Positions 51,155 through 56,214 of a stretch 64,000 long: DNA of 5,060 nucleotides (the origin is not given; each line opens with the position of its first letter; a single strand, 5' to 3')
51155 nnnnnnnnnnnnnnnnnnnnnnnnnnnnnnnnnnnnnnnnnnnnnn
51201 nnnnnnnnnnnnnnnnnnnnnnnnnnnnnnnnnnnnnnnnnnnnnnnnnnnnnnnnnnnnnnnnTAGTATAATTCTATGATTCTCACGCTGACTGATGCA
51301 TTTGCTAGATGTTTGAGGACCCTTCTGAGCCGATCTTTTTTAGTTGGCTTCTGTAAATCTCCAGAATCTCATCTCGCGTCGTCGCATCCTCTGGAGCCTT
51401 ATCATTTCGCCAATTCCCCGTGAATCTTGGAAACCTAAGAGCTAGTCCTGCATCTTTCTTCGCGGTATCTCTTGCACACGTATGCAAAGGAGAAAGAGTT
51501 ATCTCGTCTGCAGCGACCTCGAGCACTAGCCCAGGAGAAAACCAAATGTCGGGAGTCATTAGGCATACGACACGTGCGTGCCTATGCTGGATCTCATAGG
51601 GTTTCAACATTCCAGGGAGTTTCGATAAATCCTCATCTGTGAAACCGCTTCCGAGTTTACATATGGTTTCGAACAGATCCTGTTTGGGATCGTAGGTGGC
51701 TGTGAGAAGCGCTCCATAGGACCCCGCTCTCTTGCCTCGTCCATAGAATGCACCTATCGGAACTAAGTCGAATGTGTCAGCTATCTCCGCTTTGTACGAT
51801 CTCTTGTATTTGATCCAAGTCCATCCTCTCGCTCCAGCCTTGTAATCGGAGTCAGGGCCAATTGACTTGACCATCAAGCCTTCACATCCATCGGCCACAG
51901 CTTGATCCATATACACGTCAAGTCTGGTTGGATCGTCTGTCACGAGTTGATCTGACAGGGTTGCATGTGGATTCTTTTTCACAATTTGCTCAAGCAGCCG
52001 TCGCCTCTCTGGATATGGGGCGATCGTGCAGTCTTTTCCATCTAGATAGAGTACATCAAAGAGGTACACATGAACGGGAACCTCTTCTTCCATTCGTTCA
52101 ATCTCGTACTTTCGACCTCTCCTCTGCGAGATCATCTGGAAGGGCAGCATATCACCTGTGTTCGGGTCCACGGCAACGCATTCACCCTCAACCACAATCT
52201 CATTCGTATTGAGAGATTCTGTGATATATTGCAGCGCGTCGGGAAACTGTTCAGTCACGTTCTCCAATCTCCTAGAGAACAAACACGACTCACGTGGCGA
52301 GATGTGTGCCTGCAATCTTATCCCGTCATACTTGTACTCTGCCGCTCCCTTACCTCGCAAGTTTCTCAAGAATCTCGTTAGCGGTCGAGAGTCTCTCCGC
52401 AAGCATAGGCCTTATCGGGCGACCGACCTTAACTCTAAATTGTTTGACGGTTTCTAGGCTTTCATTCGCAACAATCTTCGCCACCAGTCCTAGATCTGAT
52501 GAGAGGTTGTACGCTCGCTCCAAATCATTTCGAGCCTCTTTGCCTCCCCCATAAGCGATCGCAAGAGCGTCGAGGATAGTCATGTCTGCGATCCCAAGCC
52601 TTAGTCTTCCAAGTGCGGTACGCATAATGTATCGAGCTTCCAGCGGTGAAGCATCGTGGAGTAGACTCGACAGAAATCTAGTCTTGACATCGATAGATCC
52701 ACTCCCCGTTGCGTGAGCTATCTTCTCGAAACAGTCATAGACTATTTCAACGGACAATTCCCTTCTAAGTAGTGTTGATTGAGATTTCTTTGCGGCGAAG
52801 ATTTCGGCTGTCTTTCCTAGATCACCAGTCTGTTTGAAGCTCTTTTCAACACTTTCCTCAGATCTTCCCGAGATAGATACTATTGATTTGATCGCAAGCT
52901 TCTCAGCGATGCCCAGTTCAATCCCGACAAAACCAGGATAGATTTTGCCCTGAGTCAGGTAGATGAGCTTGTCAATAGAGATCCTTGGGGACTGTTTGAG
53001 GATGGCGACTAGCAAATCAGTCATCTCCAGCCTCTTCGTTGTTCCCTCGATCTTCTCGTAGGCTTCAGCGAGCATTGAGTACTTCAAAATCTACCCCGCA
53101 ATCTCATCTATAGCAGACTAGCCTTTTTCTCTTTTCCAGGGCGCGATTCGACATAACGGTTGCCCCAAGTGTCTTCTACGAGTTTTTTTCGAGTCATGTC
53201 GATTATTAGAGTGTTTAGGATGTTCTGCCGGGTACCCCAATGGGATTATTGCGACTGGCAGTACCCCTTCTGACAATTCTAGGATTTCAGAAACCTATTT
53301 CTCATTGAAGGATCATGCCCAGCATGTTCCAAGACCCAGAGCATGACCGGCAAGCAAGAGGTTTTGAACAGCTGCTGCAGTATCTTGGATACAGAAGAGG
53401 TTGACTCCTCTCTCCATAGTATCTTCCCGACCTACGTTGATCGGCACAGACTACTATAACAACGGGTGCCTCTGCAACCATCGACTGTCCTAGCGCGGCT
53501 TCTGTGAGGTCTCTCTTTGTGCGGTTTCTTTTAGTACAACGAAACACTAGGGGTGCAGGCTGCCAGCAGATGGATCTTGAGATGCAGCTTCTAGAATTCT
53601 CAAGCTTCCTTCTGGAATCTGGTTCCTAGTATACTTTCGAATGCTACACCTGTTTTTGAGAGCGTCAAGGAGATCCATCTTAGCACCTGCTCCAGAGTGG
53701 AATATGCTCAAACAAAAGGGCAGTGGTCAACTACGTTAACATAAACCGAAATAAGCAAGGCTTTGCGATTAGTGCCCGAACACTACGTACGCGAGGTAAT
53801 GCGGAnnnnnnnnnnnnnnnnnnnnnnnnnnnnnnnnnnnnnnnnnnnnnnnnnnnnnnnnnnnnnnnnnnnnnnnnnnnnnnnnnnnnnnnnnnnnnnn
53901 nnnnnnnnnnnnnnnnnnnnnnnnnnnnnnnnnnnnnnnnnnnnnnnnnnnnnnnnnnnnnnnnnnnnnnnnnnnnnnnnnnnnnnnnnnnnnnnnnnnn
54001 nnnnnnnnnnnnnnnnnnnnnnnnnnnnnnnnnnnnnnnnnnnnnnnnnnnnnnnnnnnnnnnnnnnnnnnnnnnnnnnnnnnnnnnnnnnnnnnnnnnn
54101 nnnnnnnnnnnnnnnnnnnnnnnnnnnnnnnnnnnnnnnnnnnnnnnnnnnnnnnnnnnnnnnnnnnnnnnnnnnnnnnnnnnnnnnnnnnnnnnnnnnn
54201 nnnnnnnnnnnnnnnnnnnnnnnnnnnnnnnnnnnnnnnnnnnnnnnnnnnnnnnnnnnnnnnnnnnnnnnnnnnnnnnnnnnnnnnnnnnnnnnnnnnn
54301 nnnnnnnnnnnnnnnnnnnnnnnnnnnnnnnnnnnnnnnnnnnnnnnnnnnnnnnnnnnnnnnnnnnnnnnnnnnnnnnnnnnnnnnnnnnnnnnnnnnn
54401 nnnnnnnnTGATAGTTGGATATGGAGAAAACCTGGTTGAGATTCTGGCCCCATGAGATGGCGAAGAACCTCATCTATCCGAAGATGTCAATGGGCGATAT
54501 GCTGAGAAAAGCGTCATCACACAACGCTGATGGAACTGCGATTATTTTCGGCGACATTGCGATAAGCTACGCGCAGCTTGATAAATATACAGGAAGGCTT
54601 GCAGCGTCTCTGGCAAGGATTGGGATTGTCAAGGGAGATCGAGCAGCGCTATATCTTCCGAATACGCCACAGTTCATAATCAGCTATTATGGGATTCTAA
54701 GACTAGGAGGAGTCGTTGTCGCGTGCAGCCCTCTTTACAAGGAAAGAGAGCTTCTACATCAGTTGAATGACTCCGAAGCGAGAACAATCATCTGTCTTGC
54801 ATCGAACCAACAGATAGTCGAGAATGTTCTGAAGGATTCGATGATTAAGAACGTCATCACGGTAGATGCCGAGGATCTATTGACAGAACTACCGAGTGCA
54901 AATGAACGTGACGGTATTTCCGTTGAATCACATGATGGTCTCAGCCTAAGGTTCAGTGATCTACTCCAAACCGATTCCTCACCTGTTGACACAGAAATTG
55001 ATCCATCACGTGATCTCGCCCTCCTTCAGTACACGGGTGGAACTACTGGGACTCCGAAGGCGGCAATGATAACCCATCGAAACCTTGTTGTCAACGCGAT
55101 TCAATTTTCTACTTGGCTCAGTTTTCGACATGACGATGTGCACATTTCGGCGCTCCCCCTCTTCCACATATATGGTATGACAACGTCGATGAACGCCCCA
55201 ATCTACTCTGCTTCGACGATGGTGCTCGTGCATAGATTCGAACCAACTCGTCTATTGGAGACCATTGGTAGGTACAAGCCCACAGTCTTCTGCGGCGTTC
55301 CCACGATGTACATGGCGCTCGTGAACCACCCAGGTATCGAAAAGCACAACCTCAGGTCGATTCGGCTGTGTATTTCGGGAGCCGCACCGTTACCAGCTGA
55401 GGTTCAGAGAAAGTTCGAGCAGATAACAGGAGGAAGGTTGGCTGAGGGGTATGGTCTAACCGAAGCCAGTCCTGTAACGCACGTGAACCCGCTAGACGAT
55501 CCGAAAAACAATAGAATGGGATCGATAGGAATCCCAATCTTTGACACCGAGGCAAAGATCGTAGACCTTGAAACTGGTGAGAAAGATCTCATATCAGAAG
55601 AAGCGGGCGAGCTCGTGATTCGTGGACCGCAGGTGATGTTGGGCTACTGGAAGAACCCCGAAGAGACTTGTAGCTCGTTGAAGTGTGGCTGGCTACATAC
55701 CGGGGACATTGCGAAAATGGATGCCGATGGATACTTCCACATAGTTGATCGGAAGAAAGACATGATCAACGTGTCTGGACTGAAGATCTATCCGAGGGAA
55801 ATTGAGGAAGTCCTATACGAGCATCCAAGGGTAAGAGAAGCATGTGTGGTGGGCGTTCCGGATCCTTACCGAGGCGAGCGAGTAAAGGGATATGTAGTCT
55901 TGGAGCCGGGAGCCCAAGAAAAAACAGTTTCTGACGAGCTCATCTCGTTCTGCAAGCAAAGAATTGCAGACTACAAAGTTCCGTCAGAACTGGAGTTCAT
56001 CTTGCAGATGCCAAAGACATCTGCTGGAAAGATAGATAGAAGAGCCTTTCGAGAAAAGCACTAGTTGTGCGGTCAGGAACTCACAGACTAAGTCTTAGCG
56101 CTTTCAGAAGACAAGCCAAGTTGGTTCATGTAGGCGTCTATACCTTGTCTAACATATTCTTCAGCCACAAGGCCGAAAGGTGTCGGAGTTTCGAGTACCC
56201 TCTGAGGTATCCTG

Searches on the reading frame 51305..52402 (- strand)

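Call 30: search_protein_families(library=pfam, proteins=[window:51305-52402:-], max_evalue=0.001)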
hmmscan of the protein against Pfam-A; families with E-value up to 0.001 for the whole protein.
window:51305-52402:- (365 aa): 2 families
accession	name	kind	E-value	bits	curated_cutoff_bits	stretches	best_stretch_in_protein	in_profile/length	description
PF01068.26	DNA_ligase_A_M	-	1e-52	179.2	26.2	1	11-200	13-204/204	ATP dependent DNA ligase domain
PF04679.21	DNA_ligase_A_C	-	6.5e-18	65.4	27.5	1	225-335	1-94/94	ATP dependent DNA ligase C terminal region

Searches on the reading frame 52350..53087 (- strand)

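Call 30: search_protein_families(library=pfam, proteins=[window:52350-53087:-], max_evalue=0.001)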
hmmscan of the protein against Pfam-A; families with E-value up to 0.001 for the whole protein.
window:52350-53087:- (245 aa): 1 family
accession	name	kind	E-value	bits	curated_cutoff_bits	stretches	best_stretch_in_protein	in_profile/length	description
PF04675.19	DNA_ligase_A_N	-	5.8e-42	144.3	24.6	1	3-176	2-174/174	DNA ligase N terminus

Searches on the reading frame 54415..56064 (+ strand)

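Call 65: search_protein_families(library=pfam, proteins=[window:54415-56064:+], max_evalue=0.00001)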
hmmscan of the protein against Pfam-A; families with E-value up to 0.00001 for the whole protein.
window:54415-56064:+ (549 aa): 2 families
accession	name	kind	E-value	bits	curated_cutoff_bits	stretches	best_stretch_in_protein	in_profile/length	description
PF00501.34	AMP-binding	-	1.7e-103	346.8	29.9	1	32-412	3-384/384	AMP-binding enzyme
PF13193.12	AMP-binding_C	-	8.3e-24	84.8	24.5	1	462-539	1-76/76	AMP-binding enzyme C-terminal domain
